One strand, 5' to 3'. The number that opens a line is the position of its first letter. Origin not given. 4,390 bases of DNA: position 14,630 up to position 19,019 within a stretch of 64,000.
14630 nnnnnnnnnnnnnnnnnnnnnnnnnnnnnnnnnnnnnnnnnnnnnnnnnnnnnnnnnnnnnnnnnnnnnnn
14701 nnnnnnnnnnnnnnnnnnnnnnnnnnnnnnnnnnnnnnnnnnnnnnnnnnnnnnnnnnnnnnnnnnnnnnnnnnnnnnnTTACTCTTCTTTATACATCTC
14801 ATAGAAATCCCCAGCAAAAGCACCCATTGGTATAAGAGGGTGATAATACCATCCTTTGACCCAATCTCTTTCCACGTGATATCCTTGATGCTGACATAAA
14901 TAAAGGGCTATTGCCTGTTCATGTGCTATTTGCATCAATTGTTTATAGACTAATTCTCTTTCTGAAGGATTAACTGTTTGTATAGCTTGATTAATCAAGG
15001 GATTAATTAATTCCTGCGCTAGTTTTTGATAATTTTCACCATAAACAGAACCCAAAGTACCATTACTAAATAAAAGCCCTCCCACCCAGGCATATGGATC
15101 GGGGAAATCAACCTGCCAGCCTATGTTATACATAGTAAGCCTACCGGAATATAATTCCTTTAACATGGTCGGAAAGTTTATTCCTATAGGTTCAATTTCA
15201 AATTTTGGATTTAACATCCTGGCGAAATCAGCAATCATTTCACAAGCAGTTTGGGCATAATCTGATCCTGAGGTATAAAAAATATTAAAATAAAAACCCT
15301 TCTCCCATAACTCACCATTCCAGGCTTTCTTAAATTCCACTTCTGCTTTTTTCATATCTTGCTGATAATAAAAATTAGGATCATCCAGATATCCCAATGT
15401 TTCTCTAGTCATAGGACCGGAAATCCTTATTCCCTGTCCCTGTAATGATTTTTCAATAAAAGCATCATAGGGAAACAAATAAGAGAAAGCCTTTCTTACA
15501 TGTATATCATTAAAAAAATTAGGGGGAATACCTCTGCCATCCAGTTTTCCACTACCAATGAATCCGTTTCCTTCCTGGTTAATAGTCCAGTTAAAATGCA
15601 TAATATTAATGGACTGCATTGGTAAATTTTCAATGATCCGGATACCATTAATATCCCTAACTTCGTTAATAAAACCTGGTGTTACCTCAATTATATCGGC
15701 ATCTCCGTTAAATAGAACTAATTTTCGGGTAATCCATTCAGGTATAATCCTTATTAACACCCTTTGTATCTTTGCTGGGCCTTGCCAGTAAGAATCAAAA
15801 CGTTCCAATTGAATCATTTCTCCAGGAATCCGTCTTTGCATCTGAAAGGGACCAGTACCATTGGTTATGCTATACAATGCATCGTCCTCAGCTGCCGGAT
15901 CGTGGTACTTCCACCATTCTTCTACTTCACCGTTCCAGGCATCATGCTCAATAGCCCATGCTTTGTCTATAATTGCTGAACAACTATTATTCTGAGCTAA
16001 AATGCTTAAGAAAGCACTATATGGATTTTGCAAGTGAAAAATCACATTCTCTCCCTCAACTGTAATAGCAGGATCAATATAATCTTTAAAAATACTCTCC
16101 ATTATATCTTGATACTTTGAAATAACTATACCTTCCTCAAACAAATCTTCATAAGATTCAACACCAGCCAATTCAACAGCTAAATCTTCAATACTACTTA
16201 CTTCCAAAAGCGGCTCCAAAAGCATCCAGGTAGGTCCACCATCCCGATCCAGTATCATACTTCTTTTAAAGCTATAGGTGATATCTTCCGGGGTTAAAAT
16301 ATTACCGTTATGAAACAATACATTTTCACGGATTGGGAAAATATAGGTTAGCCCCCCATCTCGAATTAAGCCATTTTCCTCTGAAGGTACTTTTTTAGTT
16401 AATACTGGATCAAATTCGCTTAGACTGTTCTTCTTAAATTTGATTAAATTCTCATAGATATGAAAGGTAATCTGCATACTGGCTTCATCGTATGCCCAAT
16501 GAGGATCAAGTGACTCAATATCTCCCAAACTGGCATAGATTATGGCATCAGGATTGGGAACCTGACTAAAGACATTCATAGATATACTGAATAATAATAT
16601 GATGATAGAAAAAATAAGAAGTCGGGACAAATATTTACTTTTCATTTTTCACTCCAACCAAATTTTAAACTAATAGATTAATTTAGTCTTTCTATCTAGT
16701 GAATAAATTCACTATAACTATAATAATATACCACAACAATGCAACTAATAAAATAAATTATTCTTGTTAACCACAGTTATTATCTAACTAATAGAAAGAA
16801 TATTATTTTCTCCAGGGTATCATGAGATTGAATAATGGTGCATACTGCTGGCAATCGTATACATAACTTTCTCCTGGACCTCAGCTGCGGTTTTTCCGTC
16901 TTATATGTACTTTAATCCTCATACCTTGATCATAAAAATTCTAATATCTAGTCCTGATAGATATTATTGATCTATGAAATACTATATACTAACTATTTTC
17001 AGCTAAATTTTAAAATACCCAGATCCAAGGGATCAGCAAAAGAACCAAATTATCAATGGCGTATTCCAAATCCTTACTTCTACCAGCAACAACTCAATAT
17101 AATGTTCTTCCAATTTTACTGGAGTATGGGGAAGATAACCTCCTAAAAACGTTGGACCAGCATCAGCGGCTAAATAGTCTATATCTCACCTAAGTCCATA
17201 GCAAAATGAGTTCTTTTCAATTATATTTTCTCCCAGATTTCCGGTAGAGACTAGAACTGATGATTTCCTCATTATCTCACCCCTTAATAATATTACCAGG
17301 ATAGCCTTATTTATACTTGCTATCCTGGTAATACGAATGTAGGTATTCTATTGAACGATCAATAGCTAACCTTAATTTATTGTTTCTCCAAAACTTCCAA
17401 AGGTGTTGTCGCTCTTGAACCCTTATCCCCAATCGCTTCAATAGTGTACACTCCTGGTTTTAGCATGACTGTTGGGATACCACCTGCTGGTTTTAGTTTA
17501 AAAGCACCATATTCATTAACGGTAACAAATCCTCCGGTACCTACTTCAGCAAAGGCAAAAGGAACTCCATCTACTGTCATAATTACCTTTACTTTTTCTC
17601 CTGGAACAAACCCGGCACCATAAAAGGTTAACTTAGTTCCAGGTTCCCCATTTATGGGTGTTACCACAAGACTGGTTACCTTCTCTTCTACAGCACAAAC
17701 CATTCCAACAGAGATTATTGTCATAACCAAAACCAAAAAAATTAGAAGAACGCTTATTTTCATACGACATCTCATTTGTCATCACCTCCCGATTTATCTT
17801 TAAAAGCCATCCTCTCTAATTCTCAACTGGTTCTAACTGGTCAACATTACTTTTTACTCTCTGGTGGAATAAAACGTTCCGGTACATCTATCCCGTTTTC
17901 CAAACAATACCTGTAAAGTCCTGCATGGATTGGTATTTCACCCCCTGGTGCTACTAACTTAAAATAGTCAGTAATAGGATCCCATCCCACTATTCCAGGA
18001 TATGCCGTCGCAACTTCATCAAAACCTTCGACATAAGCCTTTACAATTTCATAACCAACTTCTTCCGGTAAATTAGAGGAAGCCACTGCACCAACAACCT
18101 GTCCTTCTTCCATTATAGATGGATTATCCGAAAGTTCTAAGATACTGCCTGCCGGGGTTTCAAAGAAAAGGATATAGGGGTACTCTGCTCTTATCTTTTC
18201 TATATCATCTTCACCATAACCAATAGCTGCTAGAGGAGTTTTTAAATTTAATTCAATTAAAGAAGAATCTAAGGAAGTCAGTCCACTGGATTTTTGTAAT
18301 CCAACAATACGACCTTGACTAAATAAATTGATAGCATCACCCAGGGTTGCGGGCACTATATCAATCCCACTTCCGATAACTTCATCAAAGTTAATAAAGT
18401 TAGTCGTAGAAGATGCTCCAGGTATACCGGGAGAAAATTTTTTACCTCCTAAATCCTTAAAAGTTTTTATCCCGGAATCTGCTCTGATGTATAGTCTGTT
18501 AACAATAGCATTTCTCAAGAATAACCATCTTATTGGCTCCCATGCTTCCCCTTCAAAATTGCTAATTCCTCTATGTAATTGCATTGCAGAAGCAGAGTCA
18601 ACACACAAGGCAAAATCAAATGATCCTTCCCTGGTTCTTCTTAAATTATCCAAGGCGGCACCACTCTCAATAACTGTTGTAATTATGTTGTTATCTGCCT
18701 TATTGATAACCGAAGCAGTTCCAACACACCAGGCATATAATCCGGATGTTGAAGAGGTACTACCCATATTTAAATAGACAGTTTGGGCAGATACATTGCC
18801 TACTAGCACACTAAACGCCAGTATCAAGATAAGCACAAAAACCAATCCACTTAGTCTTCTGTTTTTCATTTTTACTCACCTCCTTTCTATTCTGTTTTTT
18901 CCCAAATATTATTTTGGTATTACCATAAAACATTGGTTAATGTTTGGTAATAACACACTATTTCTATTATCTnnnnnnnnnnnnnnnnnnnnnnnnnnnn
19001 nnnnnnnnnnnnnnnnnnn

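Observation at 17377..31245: GntR-linked two-operon locus: twin TAXI-TRAP importers around a mutase-like / opine-dehydrogenase-like / DUF4392 enzyme set with no pathway I can name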

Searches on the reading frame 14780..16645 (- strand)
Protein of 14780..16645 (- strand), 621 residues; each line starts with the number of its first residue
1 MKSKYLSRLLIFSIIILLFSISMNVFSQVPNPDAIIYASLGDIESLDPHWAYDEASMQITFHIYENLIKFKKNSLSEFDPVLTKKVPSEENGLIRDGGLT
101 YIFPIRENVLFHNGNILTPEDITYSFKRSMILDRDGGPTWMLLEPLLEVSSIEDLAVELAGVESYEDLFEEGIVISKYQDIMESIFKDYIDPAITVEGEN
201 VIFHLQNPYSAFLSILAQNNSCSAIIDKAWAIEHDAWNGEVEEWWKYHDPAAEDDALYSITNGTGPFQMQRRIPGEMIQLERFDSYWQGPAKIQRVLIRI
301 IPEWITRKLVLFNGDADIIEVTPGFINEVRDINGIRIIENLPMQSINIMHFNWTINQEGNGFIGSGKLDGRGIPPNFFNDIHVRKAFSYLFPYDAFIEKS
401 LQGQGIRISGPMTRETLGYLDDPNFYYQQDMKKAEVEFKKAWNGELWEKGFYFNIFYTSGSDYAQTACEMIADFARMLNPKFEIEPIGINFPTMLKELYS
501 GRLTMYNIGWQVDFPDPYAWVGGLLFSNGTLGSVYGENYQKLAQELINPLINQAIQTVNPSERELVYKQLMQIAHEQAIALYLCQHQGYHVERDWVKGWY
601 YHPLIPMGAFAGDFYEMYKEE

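Call 3: search_protein_families(library=pfam, proteins=[window:14780-16645:-], max_evalue=0.01)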
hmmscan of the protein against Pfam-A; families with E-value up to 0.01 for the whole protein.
window:14780-16645:- (621 aa): 1 family
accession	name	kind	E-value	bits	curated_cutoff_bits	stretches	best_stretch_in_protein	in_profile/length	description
PF00496.27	SBP_bac_5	-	6.7e-53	180.6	32.4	1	94-529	12-365/368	Bacterial extracellular solute-binding proteins, family 5 Middle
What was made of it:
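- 14780..16645 (-): Orphan family-5 solute-binding protein directly after the locus; possibly associated. PF00496 E 6.7e-53 (call 3).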

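Call 4: search_protein_families(library=ncbifam, proteins=[window:14780-16645:-], max_evalue=0.01)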
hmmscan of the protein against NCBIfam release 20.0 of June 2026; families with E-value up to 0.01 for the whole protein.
window:14780-16645:- (621 aa): 9 families
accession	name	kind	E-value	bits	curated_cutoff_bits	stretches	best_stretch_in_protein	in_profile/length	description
NF045467.1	Opp4A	equivalog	1.1e-23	83.3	650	1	263-435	209-372/556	oligopeptide ABC transporter substrate-binding protein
NF045468.1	Opp5A_nikA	equivalog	6.7e-23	80.9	600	2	195-329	118-227/488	nickel ABC transporter substrate-binding protein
TIGR02294.1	nickel_nikA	equivalog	1.8e-22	79.5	393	3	31-186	4-149/501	nickel ABC transporter substrate-binding protein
NF043070.1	DppA_dipep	equivalog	7.3e-20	71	1005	1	261-604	207-524/535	dipeptide ABC transporter periplasmic-binding protein DppA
NF047575.1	opine_bind_CntA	exception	5.6e-16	58.2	800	2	10-171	12-163/535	staphylopine-dependent metal ABC transporter substrate-binding lipoprotein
NF011689.0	PRK15109.1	equivalog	6.6e-09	35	560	1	255-319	206-270/547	ABC transporter substrate-binding protein SapA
NF011942.0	PRK15413.1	equivalog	2.1e-07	30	594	1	193-318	135-240/512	glutathione ABC transporter substrate-binding protein GsiB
NF007287.0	PRK09755.1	equivalog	2e-06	27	1098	1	32-130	32-122/535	ABC transporter substrate-binding protein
NF011684.0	PRK15104.1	equivalog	4.3e-05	22.4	947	0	378-598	310-523/543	oligopeptide ABC transporter substrate-binding protein OppA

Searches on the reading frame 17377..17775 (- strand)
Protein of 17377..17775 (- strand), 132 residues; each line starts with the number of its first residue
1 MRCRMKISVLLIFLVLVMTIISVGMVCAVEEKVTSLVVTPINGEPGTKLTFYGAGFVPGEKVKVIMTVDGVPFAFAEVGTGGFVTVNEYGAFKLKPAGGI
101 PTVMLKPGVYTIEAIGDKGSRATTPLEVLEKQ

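Call 3: search_protein_families(library=pfam, proteins=[window:17377-17775:-], max_evalue=0.01)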
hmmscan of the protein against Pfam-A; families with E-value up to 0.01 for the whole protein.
window:17377-17775:- (132 aa): 0 families

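Call 4: search_protein_families(library=ncbifam, proteins=[window:17377-17775:-], max_evalue=0.01)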
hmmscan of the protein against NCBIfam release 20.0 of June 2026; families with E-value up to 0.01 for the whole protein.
window:17377-17775:- (132 aa): 0 families

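Call 7: search_protein_families(library=pfam, proteins=[window:17377-17775:-], max_evalue=10)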
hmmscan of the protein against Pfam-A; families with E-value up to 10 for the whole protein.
window:17377-17775:- (132 aa): 2 families
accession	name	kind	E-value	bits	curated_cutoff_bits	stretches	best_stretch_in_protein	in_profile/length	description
PF07760.16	DUF1616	-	0.069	12.7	31.6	1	7-69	154-218/307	Protein of unknown function (DUF1616)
PF18200.7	Big_11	-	0.24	11.8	25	1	79-110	40-70/87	Bacterial Ig-like domain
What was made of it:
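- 17377..17775 (-): Small secreted or membrane-anchored all-beta protein (132 aa) of unknown role. No Pfam family (calls 3, 7).
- The barrel has no hit to Met_asp_mut_E or to the NCBIfam equivalogs (calls 3, 4, 7).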

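Call 91: predict_structure(protein=window:17377-17775:-)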
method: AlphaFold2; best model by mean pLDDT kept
length: 132 residues; sequences in the alignment: 1
mean_pLDDT: 57.2   pTM: 0.42
mean pLDDT of the five models: 57.2, 55.1, 54.5, 54.1, 51.8
residues with pLDDT >= 90: 0; 70-90: 30; 50-70: 48; < 50: 54
segments of 3 or more residues with pLDDT < 50: 29-54, 79-104
pLDDT, mean of each block of 10 residues (from residue 1): 68 85 61 39 43 52 66 55 43 37 56 73 67 45
secondary structure, 60 per line:
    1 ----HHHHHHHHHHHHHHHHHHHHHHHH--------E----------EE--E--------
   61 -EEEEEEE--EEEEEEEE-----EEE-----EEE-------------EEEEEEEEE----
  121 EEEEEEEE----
elements in order: H5-28 E62-68 E71-78 E84-86 E92-94 E108-116 E121-128
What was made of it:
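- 17377..17775 (-): The AlphaFold model is of low confidence (call 91).
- Checked: The single-sequence model has pLDDT 57 and shows only an N-terminal helix plus beta strands (call 91).
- Tried and rejected: The single-sequence AlphaFold model of the small protein was too poor (pLDDT 57) to test the 'Ig-like' claim, so I ran no fold search on it (call 91).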

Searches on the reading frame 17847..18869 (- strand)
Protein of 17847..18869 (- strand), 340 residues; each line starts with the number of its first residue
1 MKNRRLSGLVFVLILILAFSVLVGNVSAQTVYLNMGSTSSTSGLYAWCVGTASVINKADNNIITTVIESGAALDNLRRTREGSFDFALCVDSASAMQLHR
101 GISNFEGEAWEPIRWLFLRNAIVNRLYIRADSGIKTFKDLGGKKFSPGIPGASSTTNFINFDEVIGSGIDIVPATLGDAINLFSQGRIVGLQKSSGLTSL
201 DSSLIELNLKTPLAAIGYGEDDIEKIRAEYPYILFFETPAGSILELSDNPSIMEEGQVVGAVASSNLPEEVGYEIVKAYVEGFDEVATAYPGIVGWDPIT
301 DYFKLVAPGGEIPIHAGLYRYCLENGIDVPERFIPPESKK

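Call 3: search_protein_families(library=pfam, proteins=[window:17847-18869:-], max_evalue=0.01)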
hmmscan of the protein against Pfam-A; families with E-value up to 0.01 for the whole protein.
window:17847-18869:- (340 aa): 1 family
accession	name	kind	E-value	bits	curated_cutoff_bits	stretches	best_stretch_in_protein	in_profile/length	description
PF16868.10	NMT1_3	-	2.9e-29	103.1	27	1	38-326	3-289/289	NMT1-like family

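Call 4: search_protein_families(library=ncbifam, proteins=[window:17847-18869:-], max_evalue=0.01)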
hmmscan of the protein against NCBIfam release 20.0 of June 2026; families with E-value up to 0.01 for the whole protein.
window:17847-18869:- (340 aa): 1 family
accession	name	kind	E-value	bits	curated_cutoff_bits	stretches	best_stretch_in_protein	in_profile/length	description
TIGR02122.1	TRAP_TAXI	subfamily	3e-26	92.1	84.35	1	9-325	4-319/320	TAXI family TRAP transporter solute-binding subunit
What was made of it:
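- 17847..18869 (-): TAXI-B solute receptor with a signal peptide. TIGR02122 at 92.1 bits against a cutoff of 84.35 (call 4).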

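Call 39: search_solved_structures(query=window:17847-18869:-, max_evalue=0.01)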
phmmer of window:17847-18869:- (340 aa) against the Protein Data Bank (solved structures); distinct sequences matched with E-value up to 0.01: 7.
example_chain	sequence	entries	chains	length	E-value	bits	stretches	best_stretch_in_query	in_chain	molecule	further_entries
1us4_A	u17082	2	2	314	2.1e-19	73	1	17-327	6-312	PUTATIVE GLUR0 LIGAND BINDING CORE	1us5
8u79_A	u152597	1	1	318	1.1e-18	70.7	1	32-327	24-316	Immunogenic protein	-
8s4j_A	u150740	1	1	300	7e-17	64.8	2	34-155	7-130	TAXI family TRAP transporter solute-binding subunit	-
9ibo_A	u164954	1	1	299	7.3e-17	64.7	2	35-155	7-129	TAXI family TRAP transporter solute-binding subunit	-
9oz4_A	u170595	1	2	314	3.7e-13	52.5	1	32-327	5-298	TRAP transporter solute receptor, TAXI family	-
9ibp_A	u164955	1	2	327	0.00085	21.8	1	15-335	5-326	Immunogenic protein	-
4ddd_A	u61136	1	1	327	0.00093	21.6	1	32-325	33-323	Immunogenic protein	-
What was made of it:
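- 17847..18869 (-): The best PDB match is the TAXI protein 1us4 at E 2e-19 (call 39).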
